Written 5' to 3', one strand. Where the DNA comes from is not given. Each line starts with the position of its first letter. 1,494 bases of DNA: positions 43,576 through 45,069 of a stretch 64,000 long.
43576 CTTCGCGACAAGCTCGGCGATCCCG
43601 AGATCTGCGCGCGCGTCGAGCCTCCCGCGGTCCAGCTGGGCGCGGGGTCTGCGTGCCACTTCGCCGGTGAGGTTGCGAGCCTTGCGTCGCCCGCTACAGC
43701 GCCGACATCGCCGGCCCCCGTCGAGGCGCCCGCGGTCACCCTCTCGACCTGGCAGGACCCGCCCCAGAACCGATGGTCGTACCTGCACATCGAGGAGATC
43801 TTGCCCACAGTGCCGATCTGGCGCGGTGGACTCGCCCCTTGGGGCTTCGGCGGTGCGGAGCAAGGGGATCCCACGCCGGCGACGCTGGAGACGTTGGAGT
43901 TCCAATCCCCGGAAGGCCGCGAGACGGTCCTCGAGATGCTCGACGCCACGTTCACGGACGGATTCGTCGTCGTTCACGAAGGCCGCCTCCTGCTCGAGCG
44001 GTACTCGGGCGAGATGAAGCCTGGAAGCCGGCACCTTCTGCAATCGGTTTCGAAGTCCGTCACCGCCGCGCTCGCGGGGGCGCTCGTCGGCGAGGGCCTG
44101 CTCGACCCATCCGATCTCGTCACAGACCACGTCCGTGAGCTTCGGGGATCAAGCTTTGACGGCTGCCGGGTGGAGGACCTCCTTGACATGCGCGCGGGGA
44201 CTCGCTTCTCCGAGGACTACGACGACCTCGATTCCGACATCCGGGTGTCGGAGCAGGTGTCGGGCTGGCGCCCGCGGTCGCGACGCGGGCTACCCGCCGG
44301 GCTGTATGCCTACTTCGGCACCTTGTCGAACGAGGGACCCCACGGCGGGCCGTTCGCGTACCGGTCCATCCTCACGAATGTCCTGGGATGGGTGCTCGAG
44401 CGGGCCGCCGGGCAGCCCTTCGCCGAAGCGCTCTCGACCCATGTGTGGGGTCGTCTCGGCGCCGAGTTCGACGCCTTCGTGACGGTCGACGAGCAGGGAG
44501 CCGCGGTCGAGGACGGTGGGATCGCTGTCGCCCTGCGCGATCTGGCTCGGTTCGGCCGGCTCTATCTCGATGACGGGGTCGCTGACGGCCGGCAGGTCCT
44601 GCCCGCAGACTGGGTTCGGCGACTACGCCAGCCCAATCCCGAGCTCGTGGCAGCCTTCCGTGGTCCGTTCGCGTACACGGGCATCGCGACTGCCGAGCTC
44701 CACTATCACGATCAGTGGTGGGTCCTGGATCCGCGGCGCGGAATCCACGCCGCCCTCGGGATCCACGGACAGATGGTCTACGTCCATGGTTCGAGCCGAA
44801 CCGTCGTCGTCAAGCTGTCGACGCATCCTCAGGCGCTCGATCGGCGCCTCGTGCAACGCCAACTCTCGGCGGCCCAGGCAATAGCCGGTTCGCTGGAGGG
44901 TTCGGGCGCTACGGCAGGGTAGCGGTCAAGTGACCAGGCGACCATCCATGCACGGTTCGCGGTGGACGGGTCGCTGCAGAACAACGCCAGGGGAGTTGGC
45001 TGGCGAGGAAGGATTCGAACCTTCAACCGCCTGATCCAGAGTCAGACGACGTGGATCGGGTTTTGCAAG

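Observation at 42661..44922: Peptide-importer ATPase fused in one frame to a beta-lactamase-fold serine hydrolase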

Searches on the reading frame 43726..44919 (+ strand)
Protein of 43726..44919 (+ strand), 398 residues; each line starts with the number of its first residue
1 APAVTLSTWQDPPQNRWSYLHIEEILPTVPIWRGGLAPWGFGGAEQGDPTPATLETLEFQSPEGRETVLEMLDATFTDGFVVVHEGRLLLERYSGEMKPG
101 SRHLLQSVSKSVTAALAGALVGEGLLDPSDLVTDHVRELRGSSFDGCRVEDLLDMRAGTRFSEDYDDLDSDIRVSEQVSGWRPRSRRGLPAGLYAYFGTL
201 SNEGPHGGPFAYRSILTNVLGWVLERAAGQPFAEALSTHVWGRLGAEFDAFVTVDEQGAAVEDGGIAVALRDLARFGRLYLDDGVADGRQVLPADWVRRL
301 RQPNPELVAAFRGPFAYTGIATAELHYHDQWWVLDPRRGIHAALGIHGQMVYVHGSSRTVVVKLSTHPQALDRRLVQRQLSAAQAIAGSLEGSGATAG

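Call 9: search_solved_structures(query=window:43729-44919:+, max_evalue=0.01, show_alignments=3)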
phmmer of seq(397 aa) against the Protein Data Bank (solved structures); distinct sequences matched with E-value up to 0.01: 54.
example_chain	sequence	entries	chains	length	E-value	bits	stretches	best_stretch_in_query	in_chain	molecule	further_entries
2zm0_A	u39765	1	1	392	1.7e-71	244.6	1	4-369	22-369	6-aminohexanoate-dimer hydrolase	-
1wyc_A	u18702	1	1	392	2.5e-71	244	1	4-368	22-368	6-aminohexanoate-dimer hydrolase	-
2zma_A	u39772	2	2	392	4.7e-71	243.2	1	4-369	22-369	6-aminohexanoate-dimer hydrolase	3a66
2e8i_A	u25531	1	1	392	6.1e-71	242.8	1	4-368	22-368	6-aminohexanoate-dimer hydrolase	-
2dcf_A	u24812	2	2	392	6.9e-71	242.6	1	4-368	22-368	6-aminohexanoate-dimer hydrolase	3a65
3vwl_A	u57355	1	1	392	1.1e-70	242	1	4-369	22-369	6-aminohexanoate-dimer hydrolase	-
3vwm_A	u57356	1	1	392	1.1e-70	241.9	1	4-369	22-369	6-aminohexanoate-dimer hydrolase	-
2zm7_A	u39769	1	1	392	1.6e-70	241.3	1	4-368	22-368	6-aminohexanoate-dimer hydrolase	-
2zly_A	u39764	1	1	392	1.6e-70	241.3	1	4-369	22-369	6-aminohexanoate-dimer hydrolase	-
3vwn_X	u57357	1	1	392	1.8e-70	241.2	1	4-369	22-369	6-aminohexanoate-dimer hydrolase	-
1wyb_A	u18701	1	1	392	2.5e-70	240.8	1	4-368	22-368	6-aminohexanoate-dimer hydrolase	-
3vwp_A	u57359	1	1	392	2.9e-70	240.6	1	4-369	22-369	6-aminohexanoate-dimer hydrolase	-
3vwq_A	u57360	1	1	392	3e-70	240.5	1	4-369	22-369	6-aminohexanoate-dimer hydrolase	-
2zm8_A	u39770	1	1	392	4.5e-70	239.9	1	4-369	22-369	6-aminohexanoate-dimer hydrolase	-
3vwr_A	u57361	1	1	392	4.8e-70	239.8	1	4-369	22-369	6-aminohexanoate-dimer hydrolase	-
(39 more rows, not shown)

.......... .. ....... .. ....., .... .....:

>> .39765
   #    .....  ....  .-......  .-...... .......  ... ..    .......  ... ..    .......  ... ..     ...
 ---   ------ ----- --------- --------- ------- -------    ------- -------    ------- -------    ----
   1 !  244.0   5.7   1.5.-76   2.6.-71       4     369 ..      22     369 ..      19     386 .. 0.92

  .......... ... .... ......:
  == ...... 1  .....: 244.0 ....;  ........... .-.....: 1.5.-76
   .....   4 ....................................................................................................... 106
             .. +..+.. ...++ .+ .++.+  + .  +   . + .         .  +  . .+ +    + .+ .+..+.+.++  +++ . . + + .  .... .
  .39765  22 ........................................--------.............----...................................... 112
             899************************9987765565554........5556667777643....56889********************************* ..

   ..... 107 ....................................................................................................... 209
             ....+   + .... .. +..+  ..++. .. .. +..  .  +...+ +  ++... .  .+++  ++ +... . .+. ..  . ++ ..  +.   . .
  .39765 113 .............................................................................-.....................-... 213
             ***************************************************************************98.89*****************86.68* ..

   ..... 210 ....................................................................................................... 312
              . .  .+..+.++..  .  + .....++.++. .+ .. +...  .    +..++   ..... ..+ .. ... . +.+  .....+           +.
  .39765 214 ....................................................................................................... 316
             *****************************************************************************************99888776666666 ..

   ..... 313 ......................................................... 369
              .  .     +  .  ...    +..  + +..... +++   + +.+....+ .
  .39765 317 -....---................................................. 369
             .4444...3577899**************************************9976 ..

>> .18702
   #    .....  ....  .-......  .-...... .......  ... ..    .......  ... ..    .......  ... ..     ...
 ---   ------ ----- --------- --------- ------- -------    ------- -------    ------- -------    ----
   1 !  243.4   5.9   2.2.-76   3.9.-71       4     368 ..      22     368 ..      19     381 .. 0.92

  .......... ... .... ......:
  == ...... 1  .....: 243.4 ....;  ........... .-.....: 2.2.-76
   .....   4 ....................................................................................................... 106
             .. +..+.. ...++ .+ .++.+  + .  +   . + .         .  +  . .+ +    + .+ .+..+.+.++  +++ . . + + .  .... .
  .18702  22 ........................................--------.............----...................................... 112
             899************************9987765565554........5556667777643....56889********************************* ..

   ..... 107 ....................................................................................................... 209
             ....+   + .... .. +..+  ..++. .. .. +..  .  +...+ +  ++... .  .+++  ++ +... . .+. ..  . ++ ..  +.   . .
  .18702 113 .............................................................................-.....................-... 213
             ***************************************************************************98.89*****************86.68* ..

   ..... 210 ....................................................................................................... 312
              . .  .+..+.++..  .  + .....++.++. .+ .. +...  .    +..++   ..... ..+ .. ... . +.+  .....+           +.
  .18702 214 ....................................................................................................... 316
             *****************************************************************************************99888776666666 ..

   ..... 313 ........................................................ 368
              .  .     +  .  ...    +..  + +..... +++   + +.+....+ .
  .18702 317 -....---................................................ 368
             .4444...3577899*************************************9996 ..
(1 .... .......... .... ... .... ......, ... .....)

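Call 17: find_related_loci(query=A2, collection=genome_contigs, flank=8000)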
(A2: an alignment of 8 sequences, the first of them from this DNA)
Query A2 (398 aa) in genome_contigs; peptide patterns used: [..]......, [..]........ (x = any residue, [..] = any of these).
267 stretches matched a pattern; 254 encode a relative of the query (tblastn E <= 1e-3); the best 80 are kept; 80 distinct loci.
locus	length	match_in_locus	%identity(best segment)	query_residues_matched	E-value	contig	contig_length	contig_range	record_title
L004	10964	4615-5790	68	4-396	4e-165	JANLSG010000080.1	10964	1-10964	MAG: Chloroflexota bacterium isolate OTE_25_metabat_404 OTE_25_k141_1615441, whole genome shotgun sequence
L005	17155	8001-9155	57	4-394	7e-137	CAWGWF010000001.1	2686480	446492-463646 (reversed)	MAG: uncultured Chloroflexia bacterium isolate MFD09779.bin.1.328 genome assembly, contig: contig_24289, whole genome sh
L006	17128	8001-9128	58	5-386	2e-136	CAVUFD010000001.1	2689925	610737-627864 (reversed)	MAG: uncultured Chloroflexia bacterium isolate MFD04944.bin.1.277 genome assembly, contig: contig_11265, whole genome sh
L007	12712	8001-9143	55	4-390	2e-134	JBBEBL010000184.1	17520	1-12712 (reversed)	MAG: Chloroflexota bacterium isolate LejiaF_70_36 Lejia_F_4673_length_17520_cov_20, whole genome shotgun sequence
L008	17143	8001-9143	57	4-390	2e-127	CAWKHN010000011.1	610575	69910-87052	MAG: uncultured Chloroflexia bacterium isolate MFD02416.bin.1.50 genome assembly, contig: contig_1588, whole genome shot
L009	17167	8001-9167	53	4-398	3e-126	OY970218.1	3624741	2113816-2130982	MAG: uncultured Chloroflexia bacterium isolate MFD04716.bin.1.117 genome assembly, chromosome: 1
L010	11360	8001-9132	60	4-386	2e-125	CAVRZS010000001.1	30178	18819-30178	MAG: uncultured Chloroflexia bacterium isolate MFD02199.bin.3.67 genome assembly, contig: contig_104182, whole genome sh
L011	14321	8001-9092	57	3-373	2e-124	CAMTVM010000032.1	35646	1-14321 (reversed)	MAG: uncultured Chloroflexi bacterium isolate G04_MAG_00011 genome assembly, contig: G04_MAG_00011_000000000037, whole g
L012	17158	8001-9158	52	2-394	2e-124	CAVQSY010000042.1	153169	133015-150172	MAG: uncultured Chloroflexia bacterium isolate MFD09964.bin.2.200 genome assembly, contig: contig_52685, whole genome sh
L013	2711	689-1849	52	1-391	2e-129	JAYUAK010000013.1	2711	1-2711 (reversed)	MAG: Actinomycetota bacterium isolate GFS_6474 GFS_6474_12, whole genome shotgun sequence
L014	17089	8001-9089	54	4-372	8e-123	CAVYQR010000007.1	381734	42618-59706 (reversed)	MAG: uncultured Chloroflexia bacterium isolate MFD04716.bin.1.406 genome assembly, contig: contig_6556, whole genome sho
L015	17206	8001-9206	55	4-390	4e-122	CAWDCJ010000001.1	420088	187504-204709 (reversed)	MAG: uncultured Chloroflexia bacterium isolate MFD01872.bin.2.216 genome assembly, contig: contig_123150, whole genome s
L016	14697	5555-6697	53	4-391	5e-122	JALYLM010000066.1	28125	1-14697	MAG: Actinomycetota bacterium isolate AFD bin39 SD1484-86_k127_121582, whole genome shotgun sequence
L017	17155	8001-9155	56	4-394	1e-121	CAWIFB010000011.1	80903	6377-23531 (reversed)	MAG: uncultured Chloroflexia bacterium isolate MFD01721.bin.3.303 genome assembly, contig: contig_23844, whole genome sh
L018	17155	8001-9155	58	4-394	1e-121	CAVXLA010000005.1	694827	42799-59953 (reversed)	MAG: uncultured Chloroflexia bacterium isolate MFD05942.bin.2.338 genome assembly, contig: contig_17620, whole genome sh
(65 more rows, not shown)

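Call 55: search_protein_representatives(protein=window:43726-44919:+)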
Query: 398 residues. Proteins with E-value up to 0.001 (for the whole library): 11512; up to 1e-10: 3993; up to 1e-30: 715. The best 150 are listed.
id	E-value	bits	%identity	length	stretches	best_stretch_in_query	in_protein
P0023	9.3e-135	466.2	61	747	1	2-390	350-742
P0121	9.7e-113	393.6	51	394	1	2-395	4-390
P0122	3.3e-106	372.1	49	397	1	3-390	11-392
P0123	3.9e-95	335.7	47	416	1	4-389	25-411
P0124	3.5e-92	325.9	50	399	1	2-386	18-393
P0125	9.6e-91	321.2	43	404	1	3-392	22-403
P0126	1.7e-88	313.8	45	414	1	4-387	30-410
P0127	2.3e-85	303.5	45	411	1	8-391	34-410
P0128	7.6e-85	301.8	43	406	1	7-388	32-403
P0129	2.9e-79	283.4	42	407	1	3-385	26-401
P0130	1.1e-78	281.5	43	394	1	3-366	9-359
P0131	2.1e-78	280.6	42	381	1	7-377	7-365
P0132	7.4e-78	278.8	48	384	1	8-298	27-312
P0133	7.7e-78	278.7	42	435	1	3-392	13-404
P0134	1.4e-77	277.8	45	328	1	67-387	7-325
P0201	1.2e-63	231.9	31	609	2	10-355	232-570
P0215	5.2e-61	223.3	35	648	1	6-377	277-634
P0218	1.1e-60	222.2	37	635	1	3-386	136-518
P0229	8.9e-59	215.9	36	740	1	13-371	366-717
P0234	1.3e-57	212.1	39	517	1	61-386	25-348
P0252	7.8e-56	206.2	33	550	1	13-390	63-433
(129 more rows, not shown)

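Call 56: search_protein_families(library=pfam, proteins=[P0201, P0215, P0218, P0229, P0252, P0234], max_evalue=0.0001)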
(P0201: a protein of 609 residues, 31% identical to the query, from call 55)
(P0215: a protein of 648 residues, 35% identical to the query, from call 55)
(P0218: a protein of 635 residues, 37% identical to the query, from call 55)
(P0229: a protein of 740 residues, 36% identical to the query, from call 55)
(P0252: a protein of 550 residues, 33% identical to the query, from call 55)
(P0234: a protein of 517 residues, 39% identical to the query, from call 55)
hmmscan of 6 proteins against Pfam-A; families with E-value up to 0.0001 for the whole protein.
P0201 (609 aa): 1 family
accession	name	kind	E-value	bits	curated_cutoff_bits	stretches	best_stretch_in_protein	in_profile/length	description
PF00144.29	Beta-lactamase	-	3.1e-39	135.5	27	2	298-584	20-312/329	Beta-lactamase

P0215 (648 aa): 3 families
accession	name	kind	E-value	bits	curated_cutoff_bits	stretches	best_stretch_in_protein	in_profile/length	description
PF00005.33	ABC_tran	-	1.2e-31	110.5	25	1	31-180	3-137/137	ABC transporter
PF00144.29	Beta-lactamase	-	7.1e-30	104.7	27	1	341-625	18-311/329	Beta-lactamase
PF13304.12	AAA_21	-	5.7e-05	23.8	27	0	147-196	233-285/304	AAA domain, putative AbiEii toxin, Type IV TA system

P0218 (635 aa): 1 family
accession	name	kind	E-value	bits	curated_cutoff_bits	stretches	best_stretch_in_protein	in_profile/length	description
PF00144.29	Beta-lactamase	-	3.1e-28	99.4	27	1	213-508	18-319/329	Beta-lactamase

P0229 (740 aa): 1 family
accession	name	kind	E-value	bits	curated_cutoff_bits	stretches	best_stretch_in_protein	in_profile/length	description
PF00144.29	Beta-lactamase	-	3.3e-34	119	27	1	430-716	19-313/329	Beta-lactamase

P0252 (550 aa): 2 families
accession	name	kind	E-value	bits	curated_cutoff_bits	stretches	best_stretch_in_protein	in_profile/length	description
PF00144.29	Beta-lactamase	-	4.8e-34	118.4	27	1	126-411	18-311/329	Beta-lactamase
PF03724.22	META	-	4.4e-28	97.9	24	1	441-543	4-105/109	META domain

P0234 (517 aa): 1 family
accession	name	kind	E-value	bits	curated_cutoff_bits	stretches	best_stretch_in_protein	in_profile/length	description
PF00144.29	Beta-lactamase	-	6.3e-28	98.3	27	1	43-338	18-319/329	Beta-lactamase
